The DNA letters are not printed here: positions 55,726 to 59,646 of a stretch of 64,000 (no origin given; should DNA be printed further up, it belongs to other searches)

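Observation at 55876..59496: GtrA-like flippase module, HprK-like P-loop kinase domain and GT-C glycosyltransferase encoded as a single 1206-aa polypeptide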

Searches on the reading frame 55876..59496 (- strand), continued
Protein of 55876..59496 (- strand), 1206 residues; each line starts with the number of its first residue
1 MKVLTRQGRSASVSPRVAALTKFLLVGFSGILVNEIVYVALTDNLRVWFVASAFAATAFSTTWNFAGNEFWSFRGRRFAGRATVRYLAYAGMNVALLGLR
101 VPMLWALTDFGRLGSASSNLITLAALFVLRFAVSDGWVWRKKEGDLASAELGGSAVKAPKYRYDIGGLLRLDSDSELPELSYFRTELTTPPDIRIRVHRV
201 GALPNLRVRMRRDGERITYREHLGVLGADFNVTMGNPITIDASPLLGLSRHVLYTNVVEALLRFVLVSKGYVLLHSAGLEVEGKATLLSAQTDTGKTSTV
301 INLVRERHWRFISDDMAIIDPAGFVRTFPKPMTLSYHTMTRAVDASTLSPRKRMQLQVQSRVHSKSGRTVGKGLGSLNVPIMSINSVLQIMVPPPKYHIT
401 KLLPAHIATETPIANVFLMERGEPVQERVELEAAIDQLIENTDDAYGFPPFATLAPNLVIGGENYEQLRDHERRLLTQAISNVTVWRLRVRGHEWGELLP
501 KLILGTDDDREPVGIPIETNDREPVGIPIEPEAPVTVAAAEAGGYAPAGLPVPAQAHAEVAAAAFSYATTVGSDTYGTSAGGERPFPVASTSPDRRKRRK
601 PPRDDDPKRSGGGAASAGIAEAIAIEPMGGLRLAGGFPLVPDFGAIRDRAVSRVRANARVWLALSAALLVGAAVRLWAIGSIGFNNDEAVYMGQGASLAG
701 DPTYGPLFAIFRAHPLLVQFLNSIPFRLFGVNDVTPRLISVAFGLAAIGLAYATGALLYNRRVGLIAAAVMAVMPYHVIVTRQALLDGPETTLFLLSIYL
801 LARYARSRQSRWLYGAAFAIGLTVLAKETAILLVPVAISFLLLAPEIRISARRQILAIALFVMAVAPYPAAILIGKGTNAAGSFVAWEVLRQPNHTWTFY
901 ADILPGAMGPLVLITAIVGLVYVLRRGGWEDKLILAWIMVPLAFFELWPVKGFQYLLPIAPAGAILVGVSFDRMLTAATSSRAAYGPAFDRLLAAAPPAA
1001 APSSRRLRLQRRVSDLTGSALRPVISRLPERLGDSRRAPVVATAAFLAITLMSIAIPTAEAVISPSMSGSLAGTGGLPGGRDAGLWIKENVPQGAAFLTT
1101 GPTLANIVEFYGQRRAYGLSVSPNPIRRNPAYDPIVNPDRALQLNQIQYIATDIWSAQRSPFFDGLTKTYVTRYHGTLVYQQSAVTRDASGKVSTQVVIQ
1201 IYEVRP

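Call 8: search_protein_families(library=pfam, proteins=[P0003, P0044, P0089, P0078, P0109, P0074], max_evalue=0.01)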
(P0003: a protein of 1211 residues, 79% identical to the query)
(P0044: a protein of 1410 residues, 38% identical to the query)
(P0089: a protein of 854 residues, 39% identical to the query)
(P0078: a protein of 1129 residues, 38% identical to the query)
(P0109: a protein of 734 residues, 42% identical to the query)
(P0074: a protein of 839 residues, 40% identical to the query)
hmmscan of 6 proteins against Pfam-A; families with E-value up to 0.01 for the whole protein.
P0003 (1211 aa): 4 families
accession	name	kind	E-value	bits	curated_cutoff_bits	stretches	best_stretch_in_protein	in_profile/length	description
PF13231.12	PMT_2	-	3.4e-20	73.3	26.1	1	727-880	2-156/160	Dolichyl-phosphate-mannose-protein mannosyltransferase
PF04138.20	GtrA_DPMS_TM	-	4.8e-16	59.5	26.1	1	22-139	1-117/117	GtrA/DPMS, transmembrane domain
PF02366.24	PMT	-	6.1e-10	39.5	22.7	1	729-854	64-197/245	Dolichyl-phosphate-mannose-protein mannosyltransferase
PF03901.23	Glyco_transf_22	-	6.4e-05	22.8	23.8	1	748-1020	82-365/414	Alg9-like mannosyltransferase family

P0044 (1410 aa): 8 families
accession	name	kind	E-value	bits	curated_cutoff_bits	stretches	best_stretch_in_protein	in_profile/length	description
PF00535.33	Glycos_transf_2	-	6.1e-24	85.3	23.3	1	48-178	1-127/168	Glycosyl transferase family 2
PF13231.12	PMT_2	-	2.7e-22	80.1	26.1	1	969-1124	2-157/160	Dolichyl-phosphate-mannose-protein mannosyltransferase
PF04138.20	GtrA_DPMS_TM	-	7.3e-12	46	26.1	1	305-419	2-117/117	GtrA/DPMS, transmembrane domain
PF02366.24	PMT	-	4.9e-09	36.6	22.7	1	987-1089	82-191/245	Dolichyl-phosphate-mannose-protein mannosyltransferase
PF13641.12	Glyco_tranf_2_3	-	1.3e-07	32.4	27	1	47-168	3-125/230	Glycosyltransferase like family 2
PF13704.12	Glyco_tranf_2_4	-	5.1e-05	24.1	27.5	1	78-139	23-81/98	Glycosyl transferase family 2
PF12804.13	NTP_transf_3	-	6.5e-05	23.6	27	1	97-166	56-123/160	MobA-like NTP transferase domain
PF07475.17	Hpr_kinase_C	-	0.004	17.2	33.3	1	579-631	8-59/171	HPr Serine kinase C-terminal domain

P0089 (854 aa): 3 families
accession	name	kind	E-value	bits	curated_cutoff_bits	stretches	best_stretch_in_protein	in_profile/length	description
PF00535.33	Glycos_transf_2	-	4.5e-19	69.4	23.3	1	31-176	1-142/168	Glycosyl transferase family 2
PF04138.20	GtrA_DPMS_TM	-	6.4e-16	59.1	26.1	1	285-397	2-113/117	GtrA/DPMS, transmembrane domain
PF13641.12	Glyco_tranf_2_3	-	1.6e-06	28.8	27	1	30-148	3-122/230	Glycosyltransferase like family 2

P0078 (1129 aa): 4 families
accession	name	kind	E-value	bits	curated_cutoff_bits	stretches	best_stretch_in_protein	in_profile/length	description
PF13231.12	PMT_2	-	3.8e-22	79.6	26.1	1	685-845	2-160/160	Dolichyl-phosphate-mannose-protein mannosyltransferase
PF02366.24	PMT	-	2.1e-10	41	22.7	1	700-846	79-234/245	Dolichyl-phosphate-mannose-protein mannosyltransferase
PF04138.20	GtrA_DPMS_TM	-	6.8e-09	36.4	26.1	1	3-119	2-116/117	GtrA/DPMS, transmembrane domain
PF02516.20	STT3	-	0.0018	18.3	24.5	1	708-814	100-189/405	Oligosaccharyl transferase STT3, N-terminal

P0109 (734 aa): 2 families
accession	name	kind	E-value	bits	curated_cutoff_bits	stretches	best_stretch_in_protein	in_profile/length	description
PF04138.20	GtrA_DPMS_TM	-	1.6e-16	61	26.1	1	37-148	2-113/117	GtrA/DPMS, transmembrane domain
PF07475.17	Hpr_kinase_C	-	0.0082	16.1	33.3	0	317-382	6-70/171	HPr Serine kinase C-terminal domain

P0074 (839 aa): 3 families
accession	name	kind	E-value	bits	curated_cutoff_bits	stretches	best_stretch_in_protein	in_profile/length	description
PF13231.12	PMT_2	-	5.1e-20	72.7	26.1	1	398-549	2-153/160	Dolichyl-phosphate-mannose-protein mannosyltransferase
PF02366.24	PMT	-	6.5e-07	29.6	22.7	1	414-523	80-196/245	Dolichyl-phosphate-mannose-protein mannosyltransferase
PF07475.17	Hpr_kinase_C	-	0.0027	17.7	33.3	1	9-59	8-57/171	HPr Serine kinase C-terminal domain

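Call 33: find_encoding_contigs(protein=P0016, flank=10000, max_places=2)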
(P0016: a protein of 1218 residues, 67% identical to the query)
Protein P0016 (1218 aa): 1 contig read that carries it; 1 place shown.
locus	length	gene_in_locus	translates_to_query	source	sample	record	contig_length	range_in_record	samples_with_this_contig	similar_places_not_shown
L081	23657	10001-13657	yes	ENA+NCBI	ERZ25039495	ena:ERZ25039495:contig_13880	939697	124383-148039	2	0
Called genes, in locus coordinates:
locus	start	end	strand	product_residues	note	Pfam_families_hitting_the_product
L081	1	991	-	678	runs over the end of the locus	-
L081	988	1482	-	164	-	PF04138:GtrA_DPMS_TM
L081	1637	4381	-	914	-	-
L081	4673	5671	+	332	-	-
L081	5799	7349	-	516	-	PF24517:CBM96, PF16317:Glyco_hydro_99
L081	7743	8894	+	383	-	PF00149:Metallophos (weak)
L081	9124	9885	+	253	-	PF13641:Glyco_tranf_2_3, PF00535:Glycos_transf_2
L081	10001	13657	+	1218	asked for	PF04138:GtrA_DPMS_TM, PF27840:ScmC (faint), PF02366:PMT (weak), PF13231:PMT_2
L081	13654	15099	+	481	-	PF04185:Phosphoesterase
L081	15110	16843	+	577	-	PF13620:CarboxypepD_reg (faint)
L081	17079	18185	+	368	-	PF14307:Glyco_tran_WbsX (faint), PF16317:Glyco_hydro_99 (weak), PF03659:Glyco_hydro_71 (weak)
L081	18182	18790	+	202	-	-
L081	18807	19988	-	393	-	PF16317:Glyco_hydro_99, PF16402:DUF5010 (faint)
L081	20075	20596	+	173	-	-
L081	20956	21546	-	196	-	-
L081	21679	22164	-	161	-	-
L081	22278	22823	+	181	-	PF01978:TrmB (faint), PF12802:MarR_2, PF01047:MarR, PF01325:Fe_dep_repress (weak)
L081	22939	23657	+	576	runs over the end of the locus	PF00664:ABC_membrane, PF00005:ABC_tran, PF02463:SMC_N (weak)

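Call 34: find_encoding_contigs(protein=P0106, flank=10000, max_places=2)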
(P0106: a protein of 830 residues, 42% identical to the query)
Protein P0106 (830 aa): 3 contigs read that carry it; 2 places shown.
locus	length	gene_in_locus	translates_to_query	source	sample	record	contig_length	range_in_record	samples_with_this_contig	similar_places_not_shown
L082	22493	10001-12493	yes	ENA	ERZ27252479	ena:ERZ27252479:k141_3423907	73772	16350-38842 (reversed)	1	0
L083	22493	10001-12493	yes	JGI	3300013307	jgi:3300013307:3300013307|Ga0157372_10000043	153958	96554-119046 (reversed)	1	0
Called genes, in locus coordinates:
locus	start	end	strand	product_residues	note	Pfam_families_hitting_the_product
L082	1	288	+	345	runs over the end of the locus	PF13489:Methyltransf_23 (faint), PF01728:FtsJ (faint), PF06325:PrmA (weak), PF13649:Methyltransf_25, PF17286:PRMT5_C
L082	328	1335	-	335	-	PF11716:MDMPI_N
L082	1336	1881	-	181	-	PF07638:Sigma70_ECF, PF04542:Sigma70_r2, PF08281:Sigma70_r4_2, PF04545:Sigma70_r4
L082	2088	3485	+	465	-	PF01494:FAD_binding_3 (weak)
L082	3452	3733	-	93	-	-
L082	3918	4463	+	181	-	PF04073:tRNA_edit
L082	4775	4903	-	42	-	-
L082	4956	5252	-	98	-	-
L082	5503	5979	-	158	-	PF13404:HTH_AsnC-type, PF13412:HTH_24, PF22482:AsnC_trans_reg_3 (weak), PF01037:AsnC_trans_reg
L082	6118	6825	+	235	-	PF03737:RraA-like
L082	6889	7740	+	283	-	-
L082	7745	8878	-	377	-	PF03659:Glyco_hydro_71 (weak)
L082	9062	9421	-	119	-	-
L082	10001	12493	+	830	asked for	PF00535:Glycos_transf_2, PF13641:Glyco_tranf_2_3 (weak), PF04138:GtrA_DPMS_TM, PF27840:ScmC (weak)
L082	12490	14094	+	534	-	PF02366:PMT, PF13231:PMT_2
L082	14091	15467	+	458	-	PF04185:Phosphoesterase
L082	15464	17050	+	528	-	-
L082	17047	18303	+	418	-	PF14307:Glyco_tran_WbsX (faint), PF16317:Glyco_hydro_99 (weak), PF03659:Glyco_hydro_71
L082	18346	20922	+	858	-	PF16656:Pur_ac_phosph_N, PF18370:RGI_lyase (faint), PF00041:fn3 (weak), PF24517:CBM96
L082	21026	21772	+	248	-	PF00072:Response_reg, PF00486:Trans_reg_C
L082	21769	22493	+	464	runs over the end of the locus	PF00512:HisKA, PF02518:HATPase_c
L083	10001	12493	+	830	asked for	PF00535:Glycos_transf_2, PF13641:Glyco_tranf_2_3 (weak), PF04138:GtrA_DPMS_TM, PF27840:ScmC (weak)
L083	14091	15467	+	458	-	PF04185:Phosphoesterase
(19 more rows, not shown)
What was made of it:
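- On HprK-related kinase A (TIGR04352) / ScmC (TIGR04249, PF27840): Precomputed PF27840 hits are marked weak or faint (calls 33, 34).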

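Call 42: find_encoding_contigs(protein=P0109, flank=10000, max_places=1)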
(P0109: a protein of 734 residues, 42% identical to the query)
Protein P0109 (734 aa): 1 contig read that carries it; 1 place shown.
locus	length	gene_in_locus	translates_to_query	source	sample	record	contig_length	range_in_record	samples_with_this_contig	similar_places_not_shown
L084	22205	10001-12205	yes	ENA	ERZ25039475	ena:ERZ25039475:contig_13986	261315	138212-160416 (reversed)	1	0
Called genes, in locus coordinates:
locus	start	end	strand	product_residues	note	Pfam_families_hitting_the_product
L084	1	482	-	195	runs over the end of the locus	PF07638:Sigma70_ECF (weak), PF04542:Sigma70_r2, PF08281:Sigma70_r4_2, PF04545:Sigma70_r4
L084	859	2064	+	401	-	-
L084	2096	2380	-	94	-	-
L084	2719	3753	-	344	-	PF01370:Epimerase (faint)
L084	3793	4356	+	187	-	PF04073:tRNA_edit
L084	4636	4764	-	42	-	-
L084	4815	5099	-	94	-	-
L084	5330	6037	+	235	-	PF03737:RraA-like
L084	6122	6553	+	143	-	-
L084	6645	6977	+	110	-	-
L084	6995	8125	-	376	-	PF03659:Glyco_hydro_71 (weak)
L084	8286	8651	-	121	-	-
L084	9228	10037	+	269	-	PF00535:Glycos_transf_2, PF13641:Glyco_tranf_2_3 (weak)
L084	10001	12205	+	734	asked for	PF04138:GtrA_DPMS_TM, PF27840:ScmC (weak)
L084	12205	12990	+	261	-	PF13231:PMT_2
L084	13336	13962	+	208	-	PF04185:Phosphoesterase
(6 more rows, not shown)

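Call 43: find_encoding_contigs(protein=P0078, flank=10000, max_places=1)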
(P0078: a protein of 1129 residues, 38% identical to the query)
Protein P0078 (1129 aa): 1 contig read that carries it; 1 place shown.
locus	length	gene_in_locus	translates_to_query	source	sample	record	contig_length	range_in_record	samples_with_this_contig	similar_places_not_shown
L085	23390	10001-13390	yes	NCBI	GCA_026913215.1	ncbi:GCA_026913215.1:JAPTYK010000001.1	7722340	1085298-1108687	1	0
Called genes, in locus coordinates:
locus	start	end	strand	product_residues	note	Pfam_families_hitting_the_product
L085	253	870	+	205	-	PF00440:TetR_N (weak), PF17940:TetR_C_31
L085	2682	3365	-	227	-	PF03167:UDG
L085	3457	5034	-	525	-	PF00496:SBP_bac_5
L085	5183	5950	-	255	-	PF00106:adh_short, PF23441:SDR, PF13561:adh_short_C2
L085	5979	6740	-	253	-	PF00106:adh_short, PF08659:KR, PF13561:adh_short_C2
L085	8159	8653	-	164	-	-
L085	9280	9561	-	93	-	-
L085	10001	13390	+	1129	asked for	PF04138:GtrA_DPMS_TM, PF02366:PMT, PF13231:PMT_2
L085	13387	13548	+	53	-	-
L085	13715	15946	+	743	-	PF04185:Phosphoesterase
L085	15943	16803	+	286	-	PF16317:Glyco_hydro_99 (faint), PF03659:Glyco_hydro_71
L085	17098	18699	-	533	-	PF00041:fn3 (faint), PF16656:Pur_ac_phosph_N, PF00149:Metallophos (weak)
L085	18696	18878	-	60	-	-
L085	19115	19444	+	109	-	-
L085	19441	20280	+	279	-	-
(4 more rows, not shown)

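Call 44: find_encoding_contigs(protein=P0045, flank=10000, max_places=1)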
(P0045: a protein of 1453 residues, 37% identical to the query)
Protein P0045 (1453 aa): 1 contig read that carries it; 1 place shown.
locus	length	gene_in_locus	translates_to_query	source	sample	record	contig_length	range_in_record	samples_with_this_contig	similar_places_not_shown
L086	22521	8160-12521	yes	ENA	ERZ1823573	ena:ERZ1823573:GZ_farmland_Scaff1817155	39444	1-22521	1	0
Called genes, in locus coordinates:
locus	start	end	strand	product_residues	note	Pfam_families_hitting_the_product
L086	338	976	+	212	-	PF13302:Acetyltransf_3, PF00583:Acetyltransf_1, PF13420:Acetyltransf_4 (weak)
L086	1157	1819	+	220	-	PF28211:GlpR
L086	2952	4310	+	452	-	-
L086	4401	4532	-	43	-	-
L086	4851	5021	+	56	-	-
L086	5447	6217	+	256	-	PF04185:Phosphoesterase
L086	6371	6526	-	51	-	-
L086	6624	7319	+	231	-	PF00665:rve (weak), PF13610:DDE_Tnp_IS240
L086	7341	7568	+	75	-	-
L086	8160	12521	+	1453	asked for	PF00535:Glycos_transf_2, PF13641:Glyco_tranf_2_3, PF04138:GtrA_DPMS_TM, PF27840:ScmC (faint), PF02366:PMT (weak), PF13231:PMT_2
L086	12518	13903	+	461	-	PF04185:Phosphoesterase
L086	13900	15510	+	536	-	-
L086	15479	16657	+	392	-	PF16317:Glyco_hydro_99, PF03659:Glyco_hydro_71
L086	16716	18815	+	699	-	PF17957:Big_7, PF00149:Metallophos (weak), PF00041:fn3 (weak)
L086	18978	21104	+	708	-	PF00041:fn3 (weak), PF18370:RGI_lyase (faint), PF25788:Ig_Rha78A_N (faint), PF24517:CBM96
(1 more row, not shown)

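Call 60: search_protein_families(library=ncbifam, proteins=[L081:13654-15099:+, L081:15110-16843:+, L081:17079-18185:+, L081:1637-4381:-, L081:4673-5671:+, L081:18182-18790:+, L081:7743-8894:+, L081:5799-7349:-, L082:15464-17050:+], max_evalue=0.01)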
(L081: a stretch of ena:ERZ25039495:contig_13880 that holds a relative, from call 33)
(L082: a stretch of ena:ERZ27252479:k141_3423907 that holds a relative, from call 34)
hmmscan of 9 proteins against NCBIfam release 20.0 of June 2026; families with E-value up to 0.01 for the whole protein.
L081:13654-15099:+ (481 aa): 2 families
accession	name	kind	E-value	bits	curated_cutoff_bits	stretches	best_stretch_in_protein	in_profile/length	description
TIGR03397.1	acid_phos_Burk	subfamily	1.2e-49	169.8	362.75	2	222-413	265-461/483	acid phosphatase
TIGR03396.1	PC_PLC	equivalog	3.6e-45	154.6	580.25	2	20-360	9-349/688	phosphocholine-specific phospholipase C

L081:15110-16843:+ (577 aa): 0 families

L081:17079-18185:+ (368 aa): 0 families

L081:1637-4381:- (914 aa): 0 families

L081:4673-5671:+ (332 aa): 2 families
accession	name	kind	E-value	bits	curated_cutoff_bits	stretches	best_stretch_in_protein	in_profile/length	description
TIGR03397.1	acid_phos_Burk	subfamily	1.7e-09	37.3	362.75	1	116-315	234-452/483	acid phosphatase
TIGR03396.1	PC_PLC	equivalog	9.7e-05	20.9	580.25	1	269-315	379-425/688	phosphocholine-specific phospholipase C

L081:18182-18790:+ (202 aa): 0 families

L081:7743-8894:+ (383 aa): 0 families

L081:5799-7349:- (516 aa): 1 family
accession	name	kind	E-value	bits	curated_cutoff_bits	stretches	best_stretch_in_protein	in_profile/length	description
NF033679.1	DNRLRE_dom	domain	2.5e-18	66.7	34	1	46-186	1-164/164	DNRLRE domain-containing protein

L082:15464-17050:+ (528 aa): 0 families
